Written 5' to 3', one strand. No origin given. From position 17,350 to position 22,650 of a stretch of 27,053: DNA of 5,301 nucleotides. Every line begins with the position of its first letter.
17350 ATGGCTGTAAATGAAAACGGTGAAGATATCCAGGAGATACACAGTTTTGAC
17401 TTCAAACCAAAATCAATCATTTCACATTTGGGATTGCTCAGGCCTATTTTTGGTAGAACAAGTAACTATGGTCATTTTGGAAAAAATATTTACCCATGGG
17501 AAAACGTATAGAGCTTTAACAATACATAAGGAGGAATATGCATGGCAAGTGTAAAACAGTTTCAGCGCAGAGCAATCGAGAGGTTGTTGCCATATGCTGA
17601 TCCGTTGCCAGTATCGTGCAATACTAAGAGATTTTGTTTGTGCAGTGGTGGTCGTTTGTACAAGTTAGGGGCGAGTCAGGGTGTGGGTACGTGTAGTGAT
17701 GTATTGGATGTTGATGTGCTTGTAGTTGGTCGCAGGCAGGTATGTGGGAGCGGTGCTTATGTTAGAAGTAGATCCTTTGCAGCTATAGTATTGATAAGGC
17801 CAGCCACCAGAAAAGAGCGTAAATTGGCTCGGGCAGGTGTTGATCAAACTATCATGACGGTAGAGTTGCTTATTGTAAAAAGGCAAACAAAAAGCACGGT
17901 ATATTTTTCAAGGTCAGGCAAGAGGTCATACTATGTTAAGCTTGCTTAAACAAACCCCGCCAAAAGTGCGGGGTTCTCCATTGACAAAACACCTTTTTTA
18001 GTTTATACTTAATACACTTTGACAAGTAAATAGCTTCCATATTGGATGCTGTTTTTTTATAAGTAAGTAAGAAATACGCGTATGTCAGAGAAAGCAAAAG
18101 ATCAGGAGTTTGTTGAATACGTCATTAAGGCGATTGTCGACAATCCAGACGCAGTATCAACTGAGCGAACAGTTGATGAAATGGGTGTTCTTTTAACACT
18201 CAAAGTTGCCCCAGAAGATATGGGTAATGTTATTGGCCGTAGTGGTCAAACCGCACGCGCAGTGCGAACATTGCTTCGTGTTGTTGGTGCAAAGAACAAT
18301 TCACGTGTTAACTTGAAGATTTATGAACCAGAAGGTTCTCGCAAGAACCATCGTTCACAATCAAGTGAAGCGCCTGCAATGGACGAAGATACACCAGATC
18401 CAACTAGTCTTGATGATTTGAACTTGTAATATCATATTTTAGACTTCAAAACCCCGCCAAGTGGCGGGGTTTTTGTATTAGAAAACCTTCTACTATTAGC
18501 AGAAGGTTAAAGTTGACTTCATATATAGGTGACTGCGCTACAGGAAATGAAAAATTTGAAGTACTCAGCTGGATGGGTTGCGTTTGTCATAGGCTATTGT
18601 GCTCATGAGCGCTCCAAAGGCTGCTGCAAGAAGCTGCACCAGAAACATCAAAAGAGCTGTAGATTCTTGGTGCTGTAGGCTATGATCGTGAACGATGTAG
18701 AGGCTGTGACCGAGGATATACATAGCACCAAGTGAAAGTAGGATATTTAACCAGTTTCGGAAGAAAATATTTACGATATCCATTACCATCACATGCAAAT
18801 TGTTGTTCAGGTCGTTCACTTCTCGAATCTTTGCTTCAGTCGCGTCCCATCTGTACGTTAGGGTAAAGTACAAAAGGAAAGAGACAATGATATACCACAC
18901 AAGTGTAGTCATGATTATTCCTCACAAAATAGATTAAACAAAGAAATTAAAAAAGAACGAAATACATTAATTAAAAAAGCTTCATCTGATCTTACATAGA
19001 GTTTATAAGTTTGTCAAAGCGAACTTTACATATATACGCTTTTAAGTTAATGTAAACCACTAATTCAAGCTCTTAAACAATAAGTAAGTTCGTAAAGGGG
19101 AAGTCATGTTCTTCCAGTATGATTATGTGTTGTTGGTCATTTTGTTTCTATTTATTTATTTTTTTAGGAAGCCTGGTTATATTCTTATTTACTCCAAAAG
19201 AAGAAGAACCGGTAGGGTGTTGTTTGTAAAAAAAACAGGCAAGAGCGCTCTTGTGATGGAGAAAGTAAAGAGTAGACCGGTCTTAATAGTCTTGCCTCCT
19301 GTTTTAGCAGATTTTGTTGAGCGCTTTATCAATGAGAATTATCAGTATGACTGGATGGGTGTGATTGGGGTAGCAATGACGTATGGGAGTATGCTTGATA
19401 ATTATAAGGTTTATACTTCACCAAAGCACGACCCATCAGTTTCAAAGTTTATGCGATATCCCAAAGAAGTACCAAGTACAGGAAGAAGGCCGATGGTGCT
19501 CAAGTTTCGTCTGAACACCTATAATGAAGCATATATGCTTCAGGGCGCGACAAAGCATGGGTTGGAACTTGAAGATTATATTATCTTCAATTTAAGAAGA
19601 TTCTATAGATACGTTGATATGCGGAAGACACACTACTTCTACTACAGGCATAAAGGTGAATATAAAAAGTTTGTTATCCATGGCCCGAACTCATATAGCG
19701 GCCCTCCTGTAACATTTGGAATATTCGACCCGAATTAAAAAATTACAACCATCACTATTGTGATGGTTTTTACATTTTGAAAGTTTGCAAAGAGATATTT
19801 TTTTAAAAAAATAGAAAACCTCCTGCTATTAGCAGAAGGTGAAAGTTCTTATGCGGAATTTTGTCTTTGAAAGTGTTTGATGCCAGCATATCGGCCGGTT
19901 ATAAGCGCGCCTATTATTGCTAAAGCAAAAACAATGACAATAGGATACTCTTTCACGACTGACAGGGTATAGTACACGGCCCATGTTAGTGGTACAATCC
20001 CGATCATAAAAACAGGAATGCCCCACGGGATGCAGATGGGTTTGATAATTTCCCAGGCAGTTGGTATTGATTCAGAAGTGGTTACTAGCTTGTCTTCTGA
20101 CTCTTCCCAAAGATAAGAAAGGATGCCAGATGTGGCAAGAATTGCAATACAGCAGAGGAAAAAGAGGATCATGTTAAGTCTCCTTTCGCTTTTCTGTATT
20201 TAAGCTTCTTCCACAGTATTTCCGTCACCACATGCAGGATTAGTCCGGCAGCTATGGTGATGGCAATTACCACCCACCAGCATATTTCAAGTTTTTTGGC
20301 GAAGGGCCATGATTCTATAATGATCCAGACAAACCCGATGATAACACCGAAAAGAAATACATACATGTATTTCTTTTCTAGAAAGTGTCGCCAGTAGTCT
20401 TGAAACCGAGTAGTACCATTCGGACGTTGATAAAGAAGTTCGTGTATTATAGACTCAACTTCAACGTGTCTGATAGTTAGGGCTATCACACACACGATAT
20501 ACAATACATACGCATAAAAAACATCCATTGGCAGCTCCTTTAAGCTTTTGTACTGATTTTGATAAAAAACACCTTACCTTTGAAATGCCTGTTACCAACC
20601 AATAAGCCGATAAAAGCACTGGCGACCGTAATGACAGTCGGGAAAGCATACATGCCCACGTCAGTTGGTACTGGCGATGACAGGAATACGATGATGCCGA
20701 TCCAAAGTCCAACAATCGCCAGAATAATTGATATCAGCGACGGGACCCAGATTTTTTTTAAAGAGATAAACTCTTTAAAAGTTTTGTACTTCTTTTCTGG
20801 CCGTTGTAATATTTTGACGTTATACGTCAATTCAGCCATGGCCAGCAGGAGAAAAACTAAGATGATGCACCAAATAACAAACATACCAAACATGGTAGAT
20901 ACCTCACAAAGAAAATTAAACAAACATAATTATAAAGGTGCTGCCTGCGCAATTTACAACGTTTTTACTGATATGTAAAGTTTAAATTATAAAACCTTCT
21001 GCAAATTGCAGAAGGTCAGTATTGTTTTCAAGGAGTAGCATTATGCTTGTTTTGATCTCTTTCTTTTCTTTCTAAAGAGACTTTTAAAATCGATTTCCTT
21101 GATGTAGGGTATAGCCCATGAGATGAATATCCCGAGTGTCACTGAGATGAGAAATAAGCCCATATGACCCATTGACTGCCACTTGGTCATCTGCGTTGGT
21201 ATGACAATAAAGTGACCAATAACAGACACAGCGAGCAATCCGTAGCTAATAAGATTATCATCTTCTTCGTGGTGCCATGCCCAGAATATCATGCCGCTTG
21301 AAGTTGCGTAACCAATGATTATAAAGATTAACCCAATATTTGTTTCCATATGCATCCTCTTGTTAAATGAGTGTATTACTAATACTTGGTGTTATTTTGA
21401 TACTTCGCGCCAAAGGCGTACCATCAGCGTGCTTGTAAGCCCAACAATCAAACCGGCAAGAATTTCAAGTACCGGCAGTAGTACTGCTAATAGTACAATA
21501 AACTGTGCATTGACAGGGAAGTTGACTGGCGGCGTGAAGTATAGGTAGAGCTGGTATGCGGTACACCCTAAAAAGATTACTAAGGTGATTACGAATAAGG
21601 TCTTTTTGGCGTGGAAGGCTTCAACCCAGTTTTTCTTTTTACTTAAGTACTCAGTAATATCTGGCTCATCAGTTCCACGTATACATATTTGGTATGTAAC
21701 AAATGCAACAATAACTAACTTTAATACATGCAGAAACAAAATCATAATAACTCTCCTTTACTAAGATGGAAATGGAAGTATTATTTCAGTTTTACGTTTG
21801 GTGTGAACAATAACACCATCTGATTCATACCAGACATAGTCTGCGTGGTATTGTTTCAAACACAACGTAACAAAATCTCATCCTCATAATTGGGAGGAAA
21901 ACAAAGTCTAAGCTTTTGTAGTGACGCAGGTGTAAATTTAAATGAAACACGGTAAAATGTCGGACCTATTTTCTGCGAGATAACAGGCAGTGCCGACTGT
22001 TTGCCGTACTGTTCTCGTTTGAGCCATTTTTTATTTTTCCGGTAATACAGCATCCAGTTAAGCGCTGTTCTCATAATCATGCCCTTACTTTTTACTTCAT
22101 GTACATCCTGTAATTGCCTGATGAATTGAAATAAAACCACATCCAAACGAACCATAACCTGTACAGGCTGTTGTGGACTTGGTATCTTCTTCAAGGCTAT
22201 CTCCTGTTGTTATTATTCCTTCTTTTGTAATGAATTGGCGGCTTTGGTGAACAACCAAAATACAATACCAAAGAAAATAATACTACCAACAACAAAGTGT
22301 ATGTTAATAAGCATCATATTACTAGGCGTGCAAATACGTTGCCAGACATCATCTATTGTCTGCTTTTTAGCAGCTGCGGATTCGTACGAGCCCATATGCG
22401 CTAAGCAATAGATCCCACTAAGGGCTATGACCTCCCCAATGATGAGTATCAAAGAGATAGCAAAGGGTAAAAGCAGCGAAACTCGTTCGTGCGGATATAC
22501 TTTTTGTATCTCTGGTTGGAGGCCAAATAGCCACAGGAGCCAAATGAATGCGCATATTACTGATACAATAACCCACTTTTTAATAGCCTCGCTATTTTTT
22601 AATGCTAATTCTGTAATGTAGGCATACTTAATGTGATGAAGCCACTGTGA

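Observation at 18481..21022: Three copies of a conserved hairpin-terminator repeat (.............-N5-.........) within the array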

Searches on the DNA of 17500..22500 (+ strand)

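Call 5: search_dna_similar(query=window:17500-22500:+, collection=phages, mode=near)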
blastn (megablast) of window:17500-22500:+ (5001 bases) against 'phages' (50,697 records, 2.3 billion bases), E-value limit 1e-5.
No match.

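Call 6: search_dna_similar(query=window:17500-22500:+, collection=plasmids, mode=near)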
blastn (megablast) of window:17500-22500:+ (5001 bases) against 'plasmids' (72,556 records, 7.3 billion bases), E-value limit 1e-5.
No match.
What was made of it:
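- Tried and rejected: Megablast of the region against phage and plasmid records found nothing (calls 5, 6).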

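Call 56: build_rna_model(alignment_id=A4, structure=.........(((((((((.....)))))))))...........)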
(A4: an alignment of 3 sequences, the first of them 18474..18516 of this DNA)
Model R1 built from alignment A4 (3 sequences, 43 columns); structure: as given.
model positions 43; base pairs 9; branch points 0; effective number of sequences 3; information 0.941 bits per position. Calibrated on 0.2 Mb of random sequence (short: E-values are rough).
structure used (alignment columns):
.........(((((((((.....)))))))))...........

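Call 58: search_with_rna_model(model_id=R1, sources=[window, L060, L056, L058, L059], max_evalue=10, filters=off, show_alignments=8)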
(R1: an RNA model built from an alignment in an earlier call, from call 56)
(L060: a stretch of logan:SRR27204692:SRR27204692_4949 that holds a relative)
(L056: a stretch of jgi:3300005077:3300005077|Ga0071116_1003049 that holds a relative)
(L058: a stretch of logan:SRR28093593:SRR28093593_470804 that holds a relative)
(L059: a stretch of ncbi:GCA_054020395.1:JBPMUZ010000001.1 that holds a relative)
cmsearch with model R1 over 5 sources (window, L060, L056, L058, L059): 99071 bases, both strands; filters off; matches with E-value up to 10: 47.
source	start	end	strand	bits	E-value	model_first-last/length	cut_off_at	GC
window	19807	19849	-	59.8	2.7e-14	1-43/43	no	0.35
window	18474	18516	-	59.4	3.6e-14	1-43/43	no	0.3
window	20983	21025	-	58.8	5.3e-14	1-43/43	no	0.3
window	20994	21016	+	27.4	0.00019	10-32/43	no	0.43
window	18485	18508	+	23.7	0.0026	10-33/43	no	0.38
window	19818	19840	+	22.6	0.0054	10-32/43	no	0.48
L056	9920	9964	+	21.5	0.011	1-43/43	no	0.33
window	19738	19779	+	20.3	0.028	1-43/43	no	0.26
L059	12908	12946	+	19.9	0.036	1-43/43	no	0.23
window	16416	16459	+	18.6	0.09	1-43/43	no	0.18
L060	13204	13245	+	18.3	0.11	1-43/43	no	0.43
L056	228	266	+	18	0.13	1-43/43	no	0.21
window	18441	18482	+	17.9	0.14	1-43/43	no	0.48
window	10947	10987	-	17.8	0.16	1-43/43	no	0.39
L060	1893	1933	+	17.8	0.16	1-43/43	no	0.39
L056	3806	3840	-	17.1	0.26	1-43/43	no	0.26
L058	10654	10696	+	15.9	0.6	1-43/43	no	0.4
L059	12906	12943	-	14.6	1.4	1-43/43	no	0.24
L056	8927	8959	+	14.6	1.5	1-43/43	no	0.12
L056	9448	9478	+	13.7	2.7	1-43/43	no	0.19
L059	5568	5599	-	13.7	2.8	1-43/43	no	0.25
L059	2039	2086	+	13.6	2.9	1-43/43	no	0.23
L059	3743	3783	-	13.5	3.2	1-43/43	no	0.32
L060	12433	12474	-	13.5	3.2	1-43/43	no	0.26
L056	9369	9396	-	13.3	3.6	1-43/43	no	0.21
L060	11857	11895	-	13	4.4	1-43/43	no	0.31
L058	13147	13203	-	13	4.5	1-43/43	no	0.28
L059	7234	7264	-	12.9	4.9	1-43/43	no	0.13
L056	2018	2062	+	12.7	5.4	1-43/43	no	0.22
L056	6624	6664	-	12.6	6.1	1-43/43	no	0.17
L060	2364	2402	+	12.5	6.3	1-43/43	no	0.41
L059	1589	1625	+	12.5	6.4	1-43/43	no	0.3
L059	14453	14474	+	12.5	6.4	1-43/43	no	0.14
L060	15545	15578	-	12.4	6.9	1-43/43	no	0.24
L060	4469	4504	+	12.2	7.5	1-43/43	no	0.25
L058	1573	1598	-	12.2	8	1-43/43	no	0.08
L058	11865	11905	+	12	8.9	1-43/43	no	0.15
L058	9824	9875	-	12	9.2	1-43/43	no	0.19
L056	7312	7336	+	11.9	9.7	1-43/43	no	0.08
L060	12085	12115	-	11.9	9.7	1-43/43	no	0.19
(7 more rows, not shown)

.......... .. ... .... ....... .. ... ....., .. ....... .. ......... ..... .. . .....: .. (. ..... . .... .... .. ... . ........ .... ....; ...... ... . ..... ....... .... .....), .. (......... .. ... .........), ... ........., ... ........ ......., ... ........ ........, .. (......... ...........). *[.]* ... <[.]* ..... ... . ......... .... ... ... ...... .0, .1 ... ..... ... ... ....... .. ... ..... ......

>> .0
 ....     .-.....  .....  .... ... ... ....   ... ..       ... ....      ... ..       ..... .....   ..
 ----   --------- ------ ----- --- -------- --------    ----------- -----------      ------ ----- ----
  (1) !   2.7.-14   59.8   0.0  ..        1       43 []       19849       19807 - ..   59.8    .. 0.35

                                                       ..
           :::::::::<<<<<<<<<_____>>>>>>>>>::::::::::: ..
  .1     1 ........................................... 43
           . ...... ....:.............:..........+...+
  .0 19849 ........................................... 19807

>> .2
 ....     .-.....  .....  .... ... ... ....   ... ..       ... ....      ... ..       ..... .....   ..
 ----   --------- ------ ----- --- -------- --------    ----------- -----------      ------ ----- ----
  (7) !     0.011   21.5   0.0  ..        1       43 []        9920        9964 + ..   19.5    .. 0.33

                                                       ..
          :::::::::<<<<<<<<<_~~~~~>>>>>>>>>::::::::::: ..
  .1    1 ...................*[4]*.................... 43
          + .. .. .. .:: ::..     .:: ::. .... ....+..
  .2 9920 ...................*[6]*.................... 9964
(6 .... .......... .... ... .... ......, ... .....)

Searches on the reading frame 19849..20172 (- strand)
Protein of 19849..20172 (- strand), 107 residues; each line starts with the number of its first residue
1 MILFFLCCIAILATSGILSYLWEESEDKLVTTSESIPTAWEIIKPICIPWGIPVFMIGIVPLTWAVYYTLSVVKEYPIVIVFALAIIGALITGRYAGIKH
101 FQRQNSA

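Call 7: search_protein_families(library=pfam, proteins=[window:19849-20172:-], max_evalue=0.1)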
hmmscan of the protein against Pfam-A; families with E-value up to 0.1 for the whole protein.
window:19849-20172:- (107 aa): 0 families

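Call 24: find_homologous_proteins(query=window:19849-20172:-, max_evalue=0.001)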
Query window:19849-20172:- (107 aa): 1 proteins with E <= 0.001 among 5 candidates.
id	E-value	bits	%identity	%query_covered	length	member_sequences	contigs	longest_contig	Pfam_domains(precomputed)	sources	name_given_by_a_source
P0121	1.0e-63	230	100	100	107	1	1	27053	-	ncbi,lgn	ncbi:MAG: hypothetical protein ACPGO5_04830 [Patescibacteria group bacterium]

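Call 46: search_protein_families(library=phrogs, proteins=[window:19849-20172:-], max_evalue=0.01)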
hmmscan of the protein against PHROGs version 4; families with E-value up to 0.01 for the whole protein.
window:19849-20172:- (107 aa): 0 families

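Call 47: search_protein_families(library=padloc, proteins=[window:19849-20172:-], max_evalue=0.01)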
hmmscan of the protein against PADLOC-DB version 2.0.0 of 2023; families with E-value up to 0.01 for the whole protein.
window:19849-20172:- (107 aa): 0 families

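Call 51: find_encoding_contigs(protein=P0121, flank=10000, max_places=6)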
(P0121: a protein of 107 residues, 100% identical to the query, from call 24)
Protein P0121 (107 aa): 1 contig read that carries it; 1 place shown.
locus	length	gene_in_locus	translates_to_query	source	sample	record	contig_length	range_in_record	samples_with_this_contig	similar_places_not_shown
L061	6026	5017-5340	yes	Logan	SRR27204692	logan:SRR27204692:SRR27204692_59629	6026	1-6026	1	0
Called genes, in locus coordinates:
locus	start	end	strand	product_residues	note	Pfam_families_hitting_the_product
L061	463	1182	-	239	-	-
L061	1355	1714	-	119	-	-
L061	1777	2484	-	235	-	PF01746:tRNA_m1G_MT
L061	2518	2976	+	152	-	-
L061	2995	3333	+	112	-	-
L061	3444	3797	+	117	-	-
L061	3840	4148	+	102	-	-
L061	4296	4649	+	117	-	-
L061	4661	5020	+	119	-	-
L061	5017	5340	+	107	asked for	-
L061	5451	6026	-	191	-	?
